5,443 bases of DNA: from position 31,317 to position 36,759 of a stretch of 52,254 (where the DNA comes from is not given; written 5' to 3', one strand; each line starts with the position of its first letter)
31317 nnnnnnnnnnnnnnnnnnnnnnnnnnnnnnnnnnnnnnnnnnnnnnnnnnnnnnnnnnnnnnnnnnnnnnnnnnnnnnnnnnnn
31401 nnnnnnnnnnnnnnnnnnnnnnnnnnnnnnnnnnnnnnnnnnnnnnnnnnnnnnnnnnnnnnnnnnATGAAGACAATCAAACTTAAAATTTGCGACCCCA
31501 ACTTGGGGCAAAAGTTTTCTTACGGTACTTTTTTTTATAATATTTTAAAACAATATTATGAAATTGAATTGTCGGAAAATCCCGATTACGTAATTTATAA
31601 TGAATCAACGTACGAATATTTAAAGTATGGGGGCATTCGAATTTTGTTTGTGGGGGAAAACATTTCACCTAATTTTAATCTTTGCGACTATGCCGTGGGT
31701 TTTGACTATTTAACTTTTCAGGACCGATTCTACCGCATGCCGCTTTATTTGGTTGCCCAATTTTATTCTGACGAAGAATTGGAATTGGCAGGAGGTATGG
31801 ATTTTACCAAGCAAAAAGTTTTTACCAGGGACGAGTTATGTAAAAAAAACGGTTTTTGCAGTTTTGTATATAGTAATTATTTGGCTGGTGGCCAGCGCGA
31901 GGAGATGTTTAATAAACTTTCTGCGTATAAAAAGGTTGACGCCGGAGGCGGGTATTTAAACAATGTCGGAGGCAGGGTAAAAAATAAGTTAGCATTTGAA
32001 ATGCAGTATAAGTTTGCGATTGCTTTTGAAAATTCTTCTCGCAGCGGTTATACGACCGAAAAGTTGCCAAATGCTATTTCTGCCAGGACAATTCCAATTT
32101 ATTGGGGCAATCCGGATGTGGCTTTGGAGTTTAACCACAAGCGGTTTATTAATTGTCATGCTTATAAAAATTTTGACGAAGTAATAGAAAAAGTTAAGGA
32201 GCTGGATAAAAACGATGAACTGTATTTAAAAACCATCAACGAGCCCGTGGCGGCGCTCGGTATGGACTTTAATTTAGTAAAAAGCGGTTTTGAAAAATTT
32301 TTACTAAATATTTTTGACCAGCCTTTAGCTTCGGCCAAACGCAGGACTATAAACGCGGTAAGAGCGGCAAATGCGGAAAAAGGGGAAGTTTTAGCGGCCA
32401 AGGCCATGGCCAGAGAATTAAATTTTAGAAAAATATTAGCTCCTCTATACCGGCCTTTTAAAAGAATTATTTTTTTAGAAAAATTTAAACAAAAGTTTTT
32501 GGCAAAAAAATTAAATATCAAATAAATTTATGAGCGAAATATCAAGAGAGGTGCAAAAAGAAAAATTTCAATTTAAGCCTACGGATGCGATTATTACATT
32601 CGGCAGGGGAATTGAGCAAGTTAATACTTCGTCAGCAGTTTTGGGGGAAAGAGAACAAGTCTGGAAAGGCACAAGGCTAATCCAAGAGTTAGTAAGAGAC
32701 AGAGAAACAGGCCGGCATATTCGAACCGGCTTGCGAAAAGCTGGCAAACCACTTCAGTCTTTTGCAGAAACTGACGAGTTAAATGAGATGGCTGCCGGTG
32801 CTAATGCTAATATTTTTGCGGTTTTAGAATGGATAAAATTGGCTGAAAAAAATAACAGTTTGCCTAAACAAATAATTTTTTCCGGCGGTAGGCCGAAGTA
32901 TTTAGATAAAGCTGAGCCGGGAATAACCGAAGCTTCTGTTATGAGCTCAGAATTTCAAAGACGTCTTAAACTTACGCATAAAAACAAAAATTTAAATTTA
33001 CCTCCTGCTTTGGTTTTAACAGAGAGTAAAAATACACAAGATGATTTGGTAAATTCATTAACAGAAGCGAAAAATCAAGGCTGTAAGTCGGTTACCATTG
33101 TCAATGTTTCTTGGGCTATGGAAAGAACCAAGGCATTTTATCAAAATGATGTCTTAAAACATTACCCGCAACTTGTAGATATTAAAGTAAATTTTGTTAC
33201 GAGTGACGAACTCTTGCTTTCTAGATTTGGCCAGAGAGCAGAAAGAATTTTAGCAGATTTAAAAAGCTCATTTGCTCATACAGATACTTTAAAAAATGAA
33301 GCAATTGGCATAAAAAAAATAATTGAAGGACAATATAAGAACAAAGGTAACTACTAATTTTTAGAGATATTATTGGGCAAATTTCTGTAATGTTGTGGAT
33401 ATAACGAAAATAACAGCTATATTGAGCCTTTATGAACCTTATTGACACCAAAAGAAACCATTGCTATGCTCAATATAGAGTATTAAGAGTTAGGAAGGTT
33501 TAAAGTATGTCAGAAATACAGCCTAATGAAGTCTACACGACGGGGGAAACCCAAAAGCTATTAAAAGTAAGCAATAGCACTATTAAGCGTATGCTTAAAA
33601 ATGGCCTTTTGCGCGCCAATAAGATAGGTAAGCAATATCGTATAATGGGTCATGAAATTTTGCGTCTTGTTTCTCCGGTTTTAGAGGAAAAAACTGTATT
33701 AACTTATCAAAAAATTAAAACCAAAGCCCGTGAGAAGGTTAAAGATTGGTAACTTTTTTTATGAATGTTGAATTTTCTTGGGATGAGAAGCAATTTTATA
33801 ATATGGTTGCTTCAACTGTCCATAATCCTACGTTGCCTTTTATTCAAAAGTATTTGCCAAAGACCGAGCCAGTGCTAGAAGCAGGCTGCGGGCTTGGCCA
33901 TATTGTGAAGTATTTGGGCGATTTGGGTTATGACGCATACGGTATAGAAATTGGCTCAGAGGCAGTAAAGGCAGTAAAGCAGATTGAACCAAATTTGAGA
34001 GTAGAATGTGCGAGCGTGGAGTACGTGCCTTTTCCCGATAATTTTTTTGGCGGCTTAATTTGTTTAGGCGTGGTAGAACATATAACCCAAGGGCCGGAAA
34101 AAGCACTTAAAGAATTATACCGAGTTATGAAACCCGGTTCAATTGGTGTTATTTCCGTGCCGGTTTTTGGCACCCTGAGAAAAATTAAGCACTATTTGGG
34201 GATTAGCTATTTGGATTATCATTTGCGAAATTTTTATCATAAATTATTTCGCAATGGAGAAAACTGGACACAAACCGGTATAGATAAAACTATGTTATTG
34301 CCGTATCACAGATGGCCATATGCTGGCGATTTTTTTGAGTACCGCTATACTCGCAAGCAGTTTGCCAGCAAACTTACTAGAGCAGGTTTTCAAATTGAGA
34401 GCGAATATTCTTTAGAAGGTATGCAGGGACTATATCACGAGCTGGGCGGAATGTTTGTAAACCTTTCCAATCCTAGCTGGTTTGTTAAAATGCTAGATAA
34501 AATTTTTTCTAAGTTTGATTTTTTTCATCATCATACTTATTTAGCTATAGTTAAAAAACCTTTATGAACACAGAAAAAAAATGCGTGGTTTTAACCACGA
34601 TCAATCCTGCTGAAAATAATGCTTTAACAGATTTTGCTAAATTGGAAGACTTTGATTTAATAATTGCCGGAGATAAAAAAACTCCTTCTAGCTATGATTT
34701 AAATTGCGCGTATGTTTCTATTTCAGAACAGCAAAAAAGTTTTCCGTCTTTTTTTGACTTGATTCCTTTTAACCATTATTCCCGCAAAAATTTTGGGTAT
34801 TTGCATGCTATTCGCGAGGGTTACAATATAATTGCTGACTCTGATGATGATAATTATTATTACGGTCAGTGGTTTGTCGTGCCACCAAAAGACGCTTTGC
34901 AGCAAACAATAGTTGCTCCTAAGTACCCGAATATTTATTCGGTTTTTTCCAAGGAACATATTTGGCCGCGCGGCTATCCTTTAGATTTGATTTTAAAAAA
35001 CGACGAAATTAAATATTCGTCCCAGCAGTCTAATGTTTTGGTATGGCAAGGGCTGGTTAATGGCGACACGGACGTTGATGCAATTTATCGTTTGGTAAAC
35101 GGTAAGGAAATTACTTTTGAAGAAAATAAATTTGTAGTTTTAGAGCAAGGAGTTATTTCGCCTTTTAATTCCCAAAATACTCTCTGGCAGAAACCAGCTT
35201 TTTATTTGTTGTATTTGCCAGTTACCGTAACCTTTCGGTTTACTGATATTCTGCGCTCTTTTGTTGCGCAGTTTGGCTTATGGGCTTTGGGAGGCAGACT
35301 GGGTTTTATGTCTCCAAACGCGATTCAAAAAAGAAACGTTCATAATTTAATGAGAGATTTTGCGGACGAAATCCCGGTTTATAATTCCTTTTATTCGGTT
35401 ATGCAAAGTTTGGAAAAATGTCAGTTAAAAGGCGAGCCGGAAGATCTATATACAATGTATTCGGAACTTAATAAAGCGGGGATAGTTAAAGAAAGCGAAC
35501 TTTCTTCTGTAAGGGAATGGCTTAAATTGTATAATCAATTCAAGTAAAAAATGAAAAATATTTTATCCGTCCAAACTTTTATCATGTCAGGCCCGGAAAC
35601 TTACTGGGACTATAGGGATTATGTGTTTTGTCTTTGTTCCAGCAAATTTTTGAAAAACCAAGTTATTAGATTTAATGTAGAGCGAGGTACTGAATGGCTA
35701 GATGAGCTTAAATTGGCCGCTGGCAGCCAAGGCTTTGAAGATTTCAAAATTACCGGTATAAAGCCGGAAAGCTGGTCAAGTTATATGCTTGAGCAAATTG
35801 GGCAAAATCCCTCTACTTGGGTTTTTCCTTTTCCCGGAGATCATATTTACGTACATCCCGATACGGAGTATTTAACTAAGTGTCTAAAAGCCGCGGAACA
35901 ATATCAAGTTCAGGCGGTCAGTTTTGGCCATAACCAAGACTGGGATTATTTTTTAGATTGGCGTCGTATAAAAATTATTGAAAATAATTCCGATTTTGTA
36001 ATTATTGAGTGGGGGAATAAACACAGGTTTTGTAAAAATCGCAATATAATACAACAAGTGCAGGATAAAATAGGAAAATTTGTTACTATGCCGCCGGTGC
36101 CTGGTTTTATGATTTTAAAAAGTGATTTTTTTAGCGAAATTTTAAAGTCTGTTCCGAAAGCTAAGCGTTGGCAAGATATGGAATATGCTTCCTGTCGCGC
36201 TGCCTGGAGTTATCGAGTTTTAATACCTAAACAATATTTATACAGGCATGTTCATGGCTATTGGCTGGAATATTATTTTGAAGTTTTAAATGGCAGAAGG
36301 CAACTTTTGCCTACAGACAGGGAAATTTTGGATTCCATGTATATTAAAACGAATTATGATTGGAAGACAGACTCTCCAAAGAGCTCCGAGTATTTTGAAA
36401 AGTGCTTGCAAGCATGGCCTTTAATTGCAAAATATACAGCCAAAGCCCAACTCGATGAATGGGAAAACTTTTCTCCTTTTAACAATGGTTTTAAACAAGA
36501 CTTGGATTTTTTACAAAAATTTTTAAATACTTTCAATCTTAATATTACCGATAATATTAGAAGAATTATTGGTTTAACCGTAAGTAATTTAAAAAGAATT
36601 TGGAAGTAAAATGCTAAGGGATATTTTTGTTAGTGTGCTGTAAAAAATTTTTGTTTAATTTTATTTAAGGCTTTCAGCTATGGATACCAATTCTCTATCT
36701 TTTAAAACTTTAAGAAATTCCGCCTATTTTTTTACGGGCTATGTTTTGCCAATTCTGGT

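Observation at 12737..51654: Surface (S-layer-like) protein followed by about 35 kb of glycosylation genes: candidate protein O-glycosylation system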

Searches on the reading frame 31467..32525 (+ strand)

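Call 4: search_protein_families(library=pfam, proteins=[window:31467-32525:+], max_evalue=0.01)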
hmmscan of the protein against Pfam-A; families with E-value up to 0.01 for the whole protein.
window:31467-32525:+ (352 aa): 2 families
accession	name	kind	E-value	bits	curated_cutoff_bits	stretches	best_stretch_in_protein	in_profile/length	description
PF18025.7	FucT_N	-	1.1e-24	87.1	27.2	1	22-96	16-90/91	Alpha-(1,3)-fucosyltransferase FucT N-terminal domain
PF00852.26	Glyco_transf_10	-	6.7e-21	75.2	23.9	1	126-255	3-134/182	Glycosyltransferase family 10 (fucosyltransferase) C-term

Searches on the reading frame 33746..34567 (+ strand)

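Call 4: search_protein_families(library=pfam, proteins=[window:33746-34567:+], max_evalue=0.01)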
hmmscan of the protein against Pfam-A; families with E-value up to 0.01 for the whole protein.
window:33746-34567:+ (273 aa): 6 families
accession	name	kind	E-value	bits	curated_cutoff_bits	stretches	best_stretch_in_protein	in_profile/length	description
PF08241.18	Methyltransf_11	-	4.2e-18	66.2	21.2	1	44-133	1-92/95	Methyltransferase domain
PF13649.12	Methyltransf_25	-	7.8e-14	52.6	27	1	43-131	1-96/97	Methyltransferase domain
PF13489.12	Methyltransf_23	-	4.2e-12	46.5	27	1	32-219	15-163/164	Methyltransferase domain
PF08242.18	Methyltransf_12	-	5e-08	34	30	1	44-131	1-95/98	Methyltransferase domain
PF13847.12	Methyltransf_31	-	1.2e-07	32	27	1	40-140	4-113/145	Methyltransferase domain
PF07021.18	MetW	-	7.7e-07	29.4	21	1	32-145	6-116/193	Methionine biosynthesis protein MetW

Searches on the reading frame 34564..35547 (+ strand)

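Call 4: search_protein_families(library=pfam, proteins=[window:34564-35547:+], max_evalue=0.01)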
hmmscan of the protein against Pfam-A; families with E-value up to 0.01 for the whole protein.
window:34564-35547:+ (327 aa): 1 family
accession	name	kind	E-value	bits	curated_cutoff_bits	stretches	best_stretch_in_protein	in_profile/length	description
PF03385.23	STELLO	-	9.9e-09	34.9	27.8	1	225-306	1-85/387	STELLO glycosyltransferases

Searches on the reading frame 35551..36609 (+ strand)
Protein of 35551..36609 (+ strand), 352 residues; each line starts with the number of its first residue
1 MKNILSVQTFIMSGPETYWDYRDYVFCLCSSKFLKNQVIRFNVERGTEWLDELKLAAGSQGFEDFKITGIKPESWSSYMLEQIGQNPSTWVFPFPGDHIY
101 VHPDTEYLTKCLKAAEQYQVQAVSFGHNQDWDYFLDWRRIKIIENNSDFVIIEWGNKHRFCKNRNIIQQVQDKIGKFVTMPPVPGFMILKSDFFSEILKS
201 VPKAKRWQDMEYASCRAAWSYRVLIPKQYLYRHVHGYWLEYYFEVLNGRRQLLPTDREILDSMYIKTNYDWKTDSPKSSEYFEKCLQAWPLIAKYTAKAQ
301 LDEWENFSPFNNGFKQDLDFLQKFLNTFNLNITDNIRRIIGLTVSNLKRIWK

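Call 4: search_protein_families(library=pfam, proteins=[window:35551-36609:+], max_evalue=0.01)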
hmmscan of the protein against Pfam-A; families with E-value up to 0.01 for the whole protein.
window:35551-36609:+ (352 aa): 0 families

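Call 47: search_protein_families(library=pfam, proteins=[window:35551-36606:+], max_evalue=10)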
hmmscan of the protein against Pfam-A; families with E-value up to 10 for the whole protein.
window:35551-36606:+ (352 aa): 1 family
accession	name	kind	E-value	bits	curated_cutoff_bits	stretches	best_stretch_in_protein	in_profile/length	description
PF05582.17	Peptidase_U57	-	0.26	11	25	1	85-125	92-132/280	YabG peptidase U57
